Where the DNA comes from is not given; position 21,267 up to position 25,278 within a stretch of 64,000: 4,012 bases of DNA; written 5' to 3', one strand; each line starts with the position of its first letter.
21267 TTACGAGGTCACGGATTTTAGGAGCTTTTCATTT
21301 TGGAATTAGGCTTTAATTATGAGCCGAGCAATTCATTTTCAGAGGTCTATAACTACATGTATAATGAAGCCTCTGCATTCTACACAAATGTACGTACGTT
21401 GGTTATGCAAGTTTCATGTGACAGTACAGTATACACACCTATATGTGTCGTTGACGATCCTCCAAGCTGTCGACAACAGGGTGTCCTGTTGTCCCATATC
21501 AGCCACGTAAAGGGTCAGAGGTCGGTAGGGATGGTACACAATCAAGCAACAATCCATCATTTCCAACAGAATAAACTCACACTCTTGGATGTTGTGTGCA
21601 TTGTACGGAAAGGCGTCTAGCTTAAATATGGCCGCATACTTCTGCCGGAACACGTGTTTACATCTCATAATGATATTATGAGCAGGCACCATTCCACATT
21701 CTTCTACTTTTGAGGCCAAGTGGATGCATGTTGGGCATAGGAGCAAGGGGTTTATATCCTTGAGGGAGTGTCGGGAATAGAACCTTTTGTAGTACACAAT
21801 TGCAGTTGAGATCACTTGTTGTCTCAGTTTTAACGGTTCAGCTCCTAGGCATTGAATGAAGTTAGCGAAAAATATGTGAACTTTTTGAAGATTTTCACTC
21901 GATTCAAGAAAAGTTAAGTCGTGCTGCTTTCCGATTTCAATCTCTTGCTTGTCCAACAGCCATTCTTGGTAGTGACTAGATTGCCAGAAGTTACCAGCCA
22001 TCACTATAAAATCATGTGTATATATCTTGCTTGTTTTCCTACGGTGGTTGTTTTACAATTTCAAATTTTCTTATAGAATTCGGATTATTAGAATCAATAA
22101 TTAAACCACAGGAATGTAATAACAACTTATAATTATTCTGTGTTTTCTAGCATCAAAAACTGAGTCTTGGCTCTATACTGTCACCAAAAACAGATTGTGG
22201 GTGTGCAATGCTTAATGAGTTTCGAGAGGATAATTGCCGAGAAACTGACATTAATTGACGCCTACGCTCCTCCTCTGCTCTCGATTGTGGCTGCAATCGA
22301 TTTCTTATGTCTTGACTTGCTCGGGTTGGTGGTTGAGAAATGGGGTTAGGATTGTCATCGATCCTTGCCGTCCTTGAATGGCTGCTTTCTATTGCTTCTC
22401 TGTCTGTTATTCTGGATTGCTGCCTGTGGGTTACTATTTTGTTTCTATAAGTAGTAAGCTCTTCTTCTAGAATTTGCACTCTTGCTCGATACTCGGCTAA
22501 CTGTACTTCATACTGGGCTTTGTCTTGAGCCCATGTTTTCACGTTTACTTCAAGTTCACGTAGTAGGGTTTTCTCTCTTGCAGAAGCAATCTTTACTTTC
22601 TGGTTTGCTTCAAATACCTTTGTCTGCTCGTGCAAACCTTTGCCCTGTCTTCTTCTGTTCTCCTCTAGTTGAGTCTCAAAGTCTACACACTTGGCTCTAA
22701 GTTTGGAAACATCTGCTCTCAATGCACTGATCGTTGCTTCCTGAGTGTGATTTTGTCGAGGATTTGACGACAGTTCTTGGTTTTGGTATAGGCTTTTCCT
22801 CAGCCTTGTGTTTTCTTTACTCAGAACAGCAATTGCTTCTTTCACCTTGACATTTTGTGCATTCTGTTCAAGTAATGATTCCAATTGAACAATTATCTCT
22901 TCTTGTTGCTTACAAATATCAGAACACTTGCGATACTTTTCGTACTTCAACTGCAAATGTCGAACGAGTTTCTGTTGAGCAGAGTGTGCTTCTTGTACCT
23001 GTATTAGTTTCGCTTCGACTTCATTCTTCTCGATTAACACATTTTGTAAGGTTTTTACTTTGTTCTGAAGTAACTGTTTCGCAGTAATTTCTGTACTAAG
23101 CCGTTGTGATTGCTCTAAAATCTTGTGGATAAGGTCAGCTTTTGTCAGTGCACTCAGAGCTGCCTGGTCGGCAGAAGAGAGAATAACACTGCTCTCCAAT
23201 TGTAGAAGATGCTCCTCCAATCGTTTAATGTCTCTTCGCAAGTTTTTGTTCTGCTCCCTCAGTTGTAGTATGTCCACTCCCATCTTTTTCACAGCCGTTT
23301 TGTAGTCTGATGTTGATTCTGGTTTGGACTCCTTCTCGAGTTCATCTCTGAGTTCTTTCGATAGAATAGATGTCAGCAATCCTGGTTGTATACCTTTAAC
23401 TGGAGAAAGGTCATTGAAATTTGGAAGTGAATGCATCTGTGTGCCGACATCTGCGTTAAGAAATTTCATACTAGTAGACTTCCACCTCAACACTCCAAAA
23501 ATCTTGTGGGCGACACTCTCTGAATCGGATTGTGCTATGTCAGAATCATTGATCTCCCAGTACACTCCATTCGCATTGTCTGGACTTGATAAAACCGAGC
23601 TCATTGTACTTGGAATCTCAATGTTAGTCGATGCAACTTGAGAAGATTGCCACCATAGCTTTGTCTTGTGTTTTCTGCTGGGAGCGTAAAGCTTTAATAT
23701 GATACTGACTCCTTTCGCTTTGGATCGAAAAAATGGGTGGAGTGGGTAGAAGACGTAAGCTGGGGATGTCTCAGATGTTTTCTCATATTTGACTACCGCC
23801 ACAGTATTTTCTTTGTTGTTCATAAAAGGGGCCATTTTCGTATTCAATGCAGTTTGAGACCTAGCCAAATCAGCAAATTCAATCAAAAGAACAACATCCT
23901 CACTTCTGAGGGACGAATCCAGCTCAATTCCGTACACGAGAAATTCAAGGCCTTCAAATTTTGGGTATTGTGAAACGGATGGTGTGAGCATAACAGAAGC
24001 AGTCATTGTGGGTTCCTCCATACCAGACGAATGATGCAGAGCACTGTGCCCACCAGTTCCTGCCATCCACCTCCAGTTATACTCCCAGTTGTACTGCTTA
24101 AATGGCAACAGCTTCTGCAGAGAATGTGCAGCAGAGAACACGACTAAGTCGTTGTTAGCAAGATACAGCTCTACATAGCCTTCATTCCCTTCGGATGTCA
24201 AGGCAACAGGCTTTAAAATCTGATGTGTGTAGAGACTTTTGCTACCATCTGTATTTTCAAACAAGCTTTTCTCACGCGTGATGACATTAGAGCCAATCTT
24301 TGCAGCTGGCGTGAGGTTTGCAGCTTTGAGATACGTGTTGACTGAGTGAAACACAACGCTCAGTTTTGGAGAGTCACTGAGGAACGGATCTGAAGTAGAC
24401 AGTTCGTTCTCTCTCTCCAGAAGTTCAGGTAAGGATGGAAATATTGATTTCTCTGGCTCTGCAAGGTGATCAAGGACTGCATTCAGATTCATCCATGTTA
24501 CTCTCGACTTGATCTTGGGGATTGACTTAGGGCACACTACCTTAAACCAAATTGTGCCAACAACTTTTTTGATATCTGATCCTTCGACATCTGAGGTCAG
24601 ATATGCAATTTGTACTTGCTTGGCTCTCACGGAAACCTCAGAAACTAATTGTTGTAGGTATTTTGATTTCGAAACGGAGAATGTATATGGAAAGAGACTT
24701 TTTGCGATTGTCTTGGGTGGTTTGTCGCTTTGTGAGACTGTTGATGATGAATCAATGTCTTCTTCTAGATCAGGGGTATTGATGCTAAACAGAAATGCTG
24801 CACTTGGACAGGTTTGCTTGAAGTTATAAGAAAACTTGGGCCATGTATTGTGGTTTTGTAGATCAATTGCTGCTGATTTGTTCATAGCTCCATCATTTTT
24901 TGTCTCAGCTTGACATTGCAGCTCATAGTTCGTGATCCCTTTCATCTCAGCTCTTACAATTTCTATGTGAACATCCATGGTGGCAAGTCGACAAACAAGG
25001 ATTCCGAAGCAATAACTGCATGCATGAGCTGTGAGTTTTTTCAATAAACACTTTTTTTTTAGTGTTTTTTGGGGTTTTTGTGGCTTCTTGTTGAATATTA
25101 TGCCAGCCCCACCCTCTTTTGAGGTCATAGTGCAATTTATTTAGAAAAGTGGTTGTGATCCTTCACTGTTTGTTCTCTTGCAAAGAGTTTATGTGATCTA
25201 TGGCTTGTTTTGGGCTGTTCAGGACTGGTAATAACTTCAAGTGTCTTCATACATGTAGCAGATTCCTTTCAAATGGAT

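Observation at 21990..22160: Operon-like spacing of same-strand genes, with 3' splice-acceptor motifs just upstream of start codons, suggesting spliced-leader trans-splicing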

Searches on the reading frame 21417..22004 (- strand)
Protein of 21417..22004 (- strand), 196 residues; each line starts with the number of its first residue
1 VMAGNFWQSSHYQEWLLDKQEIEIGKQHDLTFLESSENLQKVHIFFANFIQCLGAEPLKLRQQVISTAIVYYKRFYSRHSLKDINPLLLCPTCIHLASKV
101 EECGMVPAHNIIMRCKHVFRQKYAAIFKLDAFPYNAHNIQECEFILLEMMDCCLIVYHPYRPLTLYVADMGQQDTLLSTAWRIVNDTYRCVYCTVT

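Call 10: find_homologous_proteins(query=window:21417-22004:-, max_evalue=1e-20)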
Query window:21417-22004:- (196 aa): 659 proteins with E <= 1e-20 among 721 candidates; the best 120 are listed.
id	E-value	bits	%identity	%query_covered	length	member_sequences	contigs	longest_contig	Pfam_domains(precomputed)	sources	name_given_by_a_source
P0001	1.2e-116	405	90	97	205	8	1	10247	PF00134.29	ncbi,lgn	-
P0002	4.6e-112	390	87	97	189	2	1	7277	PF00134.29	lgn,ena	-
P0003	2.0e-110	385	88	97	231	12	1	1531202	PF00134.29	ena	-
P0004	3.1e-104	365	84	96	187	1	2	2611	PF00134.29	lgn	-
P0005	3.3e-102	358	82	96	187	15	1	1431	PF00134.29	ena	-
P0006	1.1e-100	353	80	96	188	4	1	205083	PF00134.29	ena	-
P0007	8.0e-100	350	79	96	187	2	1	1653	PF00134.29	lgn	-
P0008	1.1e-98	347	79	96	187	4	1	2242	PF00134.29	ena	-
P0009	6.1e-98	344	79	96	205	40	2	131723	PF00134.29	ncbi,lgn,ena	-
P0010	7.0e-96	338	75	96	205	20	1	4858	PF00134.29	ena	-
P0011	9.6e-96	337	76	97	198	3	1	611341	PF00134.29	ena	-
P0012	9.6e-93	327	73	97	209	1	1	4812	PF00134.29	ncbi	-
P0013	1.8e-92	326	75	96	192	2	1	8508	PF00134.29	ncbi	-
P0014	2.0e-92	326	74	96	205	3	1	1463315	PF00134.29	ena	-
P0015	3.0e-92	326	75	96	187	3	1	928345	PF00134.29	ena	-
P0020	5.3e-91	322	74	96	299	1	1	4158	PF00134.29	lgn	-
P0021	1.8e-90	320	70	98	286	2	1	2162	PF16899.11,PF00134.29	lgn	-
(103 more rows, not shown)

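Call 11: find_encoding_contigs(protein=P0001, flank=5000, max_places=4)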
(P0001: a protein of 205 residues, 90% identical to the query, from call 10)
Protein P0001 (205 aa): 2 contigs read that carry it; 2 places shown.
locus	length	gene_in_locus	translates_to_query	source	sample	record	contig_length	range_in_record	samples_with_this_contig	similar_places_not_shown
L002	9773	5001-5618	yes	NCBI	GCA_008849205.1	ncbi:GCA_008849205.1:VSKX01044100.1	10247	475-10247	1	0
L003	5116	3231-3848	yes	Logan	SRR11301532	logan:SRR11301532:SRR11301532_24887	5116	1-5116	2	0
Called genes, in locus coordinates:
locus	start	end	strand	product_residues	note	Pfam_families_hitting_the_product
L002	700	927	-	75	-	-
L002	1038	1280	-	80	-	-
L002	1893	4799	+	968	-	-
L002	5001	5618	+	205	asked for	PF00134:Cyclin_N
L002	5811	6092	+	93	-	-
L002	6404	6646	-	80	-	-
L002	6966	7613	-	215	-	PF09414:RNA_ligase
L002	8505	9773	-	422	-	?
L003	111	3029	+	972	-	-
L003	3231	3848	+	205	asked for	PF00134:Cyclin_N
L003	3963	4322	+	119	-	-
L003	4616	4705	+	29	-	-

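Call 12: find_encoding_contigs(protein=P0009, flank=10000, max_places=4)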
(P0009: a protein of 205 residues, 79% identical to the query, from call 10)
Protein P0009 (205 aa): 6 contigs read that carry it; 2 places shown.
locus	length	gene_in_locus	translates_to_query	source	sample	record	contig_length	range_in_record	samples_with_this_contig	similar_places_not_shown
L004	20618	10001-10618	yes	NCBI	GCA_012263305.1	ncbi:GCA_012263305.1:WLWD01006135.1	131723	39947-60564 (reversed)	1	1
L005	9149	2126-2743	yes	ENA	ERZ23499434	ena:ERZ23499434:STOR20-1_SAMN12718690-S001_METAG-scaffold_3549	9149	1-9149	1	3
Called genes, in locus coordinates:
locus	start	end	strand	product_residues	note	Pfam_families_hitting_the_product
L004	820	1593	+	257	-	PF04063:DUF383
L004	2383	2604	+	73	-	PF04063:DUF383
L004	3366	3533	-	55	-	-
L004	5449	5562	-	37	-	-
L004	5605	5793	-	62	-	-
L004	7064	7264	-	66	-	-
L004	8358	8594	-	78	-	-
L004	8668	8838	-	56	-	-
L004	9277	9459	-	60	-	-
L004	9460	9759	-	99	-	-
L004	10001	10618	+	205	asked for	PF00134:Cyclin_N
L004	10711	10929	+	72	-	-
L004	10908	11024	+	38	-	-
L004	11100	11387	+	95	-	-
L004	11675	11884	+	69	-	-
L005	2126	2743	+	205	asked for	PF00134:Cyclin_N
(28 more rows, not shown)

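Call 15: find_encoding_contigs(protein=P0020, flank=5000, max_places=4)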
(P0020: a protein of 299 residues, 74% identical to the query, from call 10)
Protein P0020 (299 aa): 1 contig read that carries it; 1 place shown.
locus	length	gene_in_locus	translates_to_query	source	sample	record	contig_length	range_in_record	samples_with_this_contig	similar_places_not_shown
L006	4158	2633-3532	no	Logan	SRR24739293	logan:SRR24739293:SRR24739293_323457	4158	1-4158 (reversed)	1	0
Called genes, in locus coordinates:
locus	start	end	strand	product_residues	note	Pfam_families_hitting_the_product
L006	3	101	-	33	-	?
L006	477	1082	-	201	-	-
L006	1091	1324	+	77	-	-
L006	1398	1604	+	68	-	-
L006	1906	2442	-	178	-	-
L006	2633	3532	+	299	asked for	PF00134:Cyclin_N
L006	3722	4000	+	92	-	-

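Call 16: find_encoding_contigs(protein=P0021, flank=5000, max_places=4)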
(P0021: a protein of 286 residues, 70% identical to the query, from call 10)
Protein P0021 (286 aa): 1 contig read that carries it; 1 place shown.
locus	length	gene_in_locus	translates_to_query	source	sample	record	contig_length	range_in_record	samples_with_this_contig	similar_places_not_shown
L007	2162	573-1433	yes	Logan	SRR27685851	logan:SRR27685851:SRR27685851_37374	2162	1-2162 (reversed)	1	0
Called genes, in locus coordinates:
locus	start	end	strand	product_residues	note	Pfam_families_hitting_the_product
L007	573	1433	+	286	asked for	PF00134:Cyclin_N, PF16899:Cyclin_C_2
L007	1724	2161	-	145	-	?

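Call 31: find_encoding_contigs(protein=P0003, flank=10000, max_places=2)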
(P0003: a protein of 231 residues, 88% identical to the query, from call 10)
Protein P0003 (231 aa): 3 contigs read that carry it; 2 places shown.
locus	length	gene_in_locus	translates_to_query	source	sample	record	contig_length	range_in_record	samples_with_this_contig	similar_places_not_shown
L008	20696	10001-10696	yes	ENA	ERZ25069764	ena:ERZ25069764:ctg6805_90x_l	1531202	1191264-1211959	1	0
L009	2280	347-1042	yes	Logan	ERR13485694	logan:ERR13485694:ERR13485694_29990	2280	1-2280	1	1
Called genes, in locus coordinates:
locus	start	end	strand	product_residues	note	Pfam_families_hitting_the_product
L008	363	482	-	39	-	-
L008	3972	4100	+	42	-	-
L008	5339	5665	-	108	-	-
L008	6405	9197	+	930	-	-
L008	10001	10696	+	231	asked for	PF00134:Cyclin_N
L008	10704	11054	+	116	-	-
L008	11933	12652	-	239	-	PF09414:RNA_ligase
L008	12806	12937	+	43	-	-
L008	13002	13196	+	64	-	-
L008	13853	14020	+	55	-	-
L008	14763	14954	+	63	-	-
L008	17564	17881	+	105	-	-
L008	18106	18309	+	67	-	-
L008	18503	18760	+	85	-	-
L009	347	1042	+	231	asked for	PF00134:Cyclin_N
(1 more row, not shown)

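Call 32: find_encoding_contigs(protein=P0006, flank=10000, max_places=2)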
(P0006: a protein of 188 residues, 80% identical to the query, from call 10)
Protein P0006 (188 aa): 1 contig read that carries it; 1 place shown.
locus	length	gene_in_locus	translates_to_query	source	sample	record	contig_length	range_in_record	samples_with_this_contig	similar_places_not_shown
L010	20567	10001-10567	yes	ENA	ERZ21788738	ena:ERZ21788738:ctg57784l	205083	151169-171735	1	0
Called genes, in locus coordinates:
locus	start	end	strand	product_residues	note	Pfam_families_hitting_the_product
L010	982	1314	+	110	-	-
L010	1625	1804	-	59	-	-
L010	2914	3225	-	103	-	-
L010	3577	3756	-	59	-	-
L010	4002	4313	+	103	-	-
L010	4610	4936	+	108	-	-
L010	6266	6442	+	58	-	-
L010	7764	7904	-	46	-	-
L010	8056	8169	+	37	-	-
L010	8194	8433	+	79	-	-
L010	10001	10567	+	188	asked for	PF00134:Cyclin_N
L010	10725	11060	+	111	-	-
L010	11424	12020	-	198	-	PF09414:RNA_ligase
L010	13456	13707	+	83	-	-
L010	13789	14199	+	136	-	-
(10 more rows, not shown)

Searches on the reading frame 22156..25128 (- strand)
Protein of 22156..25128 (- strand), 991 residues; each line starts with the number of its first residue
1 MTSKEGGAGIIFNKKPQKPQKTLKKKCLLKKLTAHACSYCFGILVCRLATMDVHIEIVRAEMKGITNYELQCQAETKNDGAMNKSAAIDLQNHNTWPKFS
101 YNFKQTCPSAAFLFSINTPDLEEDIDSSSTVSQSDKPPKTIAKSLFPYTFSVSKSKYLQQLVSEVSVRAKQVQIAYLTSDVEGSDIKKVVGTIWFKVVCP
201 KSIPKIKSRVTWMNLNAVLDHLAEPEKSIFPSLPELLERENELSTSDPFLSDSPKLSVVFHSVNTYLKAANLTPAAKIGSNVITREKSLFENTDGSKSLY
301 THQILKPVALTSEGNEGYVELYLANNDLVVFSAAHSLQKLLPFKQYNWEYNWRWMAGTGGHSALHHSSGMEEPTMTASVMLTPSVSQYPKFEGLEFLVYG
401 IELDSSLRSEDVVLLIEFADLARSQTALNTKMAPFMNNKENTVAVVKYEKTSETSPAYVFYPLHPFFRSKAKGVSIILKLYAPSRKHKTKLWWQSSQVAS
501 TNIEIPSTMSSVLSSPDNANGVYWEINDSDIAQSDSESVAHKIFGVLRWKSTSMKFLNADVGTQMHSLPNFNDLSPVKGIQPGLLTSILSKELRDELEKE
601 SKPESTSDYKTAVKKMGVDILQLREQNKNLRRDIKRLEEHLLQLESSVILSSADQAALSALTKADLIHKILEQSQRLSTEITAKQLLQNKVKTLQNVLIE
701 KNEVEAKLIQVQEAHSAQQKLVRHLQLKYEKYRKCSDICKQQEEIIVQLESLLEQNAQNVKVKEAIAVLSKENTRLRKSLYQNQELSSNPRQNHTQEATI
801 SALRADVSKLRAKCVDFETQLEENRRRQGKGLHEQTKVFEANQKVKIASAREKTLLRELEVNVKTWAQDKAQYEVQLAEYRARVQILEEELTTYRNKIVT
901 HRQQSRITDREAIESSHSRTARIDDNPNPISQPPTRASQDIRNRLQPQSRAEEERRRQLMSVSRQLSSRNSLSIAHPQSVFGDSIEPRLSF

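Call 4: find_encoding_contigs(protein=window:22156-25128:-, flank=10000, max_places=4)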
Protein window:22156-25128:- (991 aa): 1 contig read that carries it; 1 place shown.
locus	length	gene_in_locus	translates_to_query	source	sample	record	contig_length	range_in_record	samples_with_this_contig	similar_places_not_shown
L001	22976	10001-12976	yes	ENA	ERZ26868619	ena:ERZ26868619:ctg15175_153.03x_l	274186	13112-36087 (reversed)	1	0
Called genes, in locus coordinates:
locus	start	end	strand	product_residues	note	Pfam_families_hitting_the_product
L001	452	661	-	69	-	-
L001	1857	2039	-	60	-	-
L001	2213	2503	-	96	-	PF08154:NLE (faint)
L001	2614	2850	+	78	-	PF01105:EMP24_GP25L (weak)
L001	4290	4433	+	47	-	-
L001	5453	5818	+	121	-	PF09744:RH1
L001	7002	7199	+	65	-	-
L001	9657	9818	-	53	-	-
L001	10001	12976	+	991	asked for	-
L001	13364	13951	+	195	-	PF00134:Cyclin_N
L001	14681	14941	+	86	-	-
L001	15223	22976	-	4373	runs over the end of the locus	PF25794:SACS, PF00226:DnaJ (weak), PF05168:HEPN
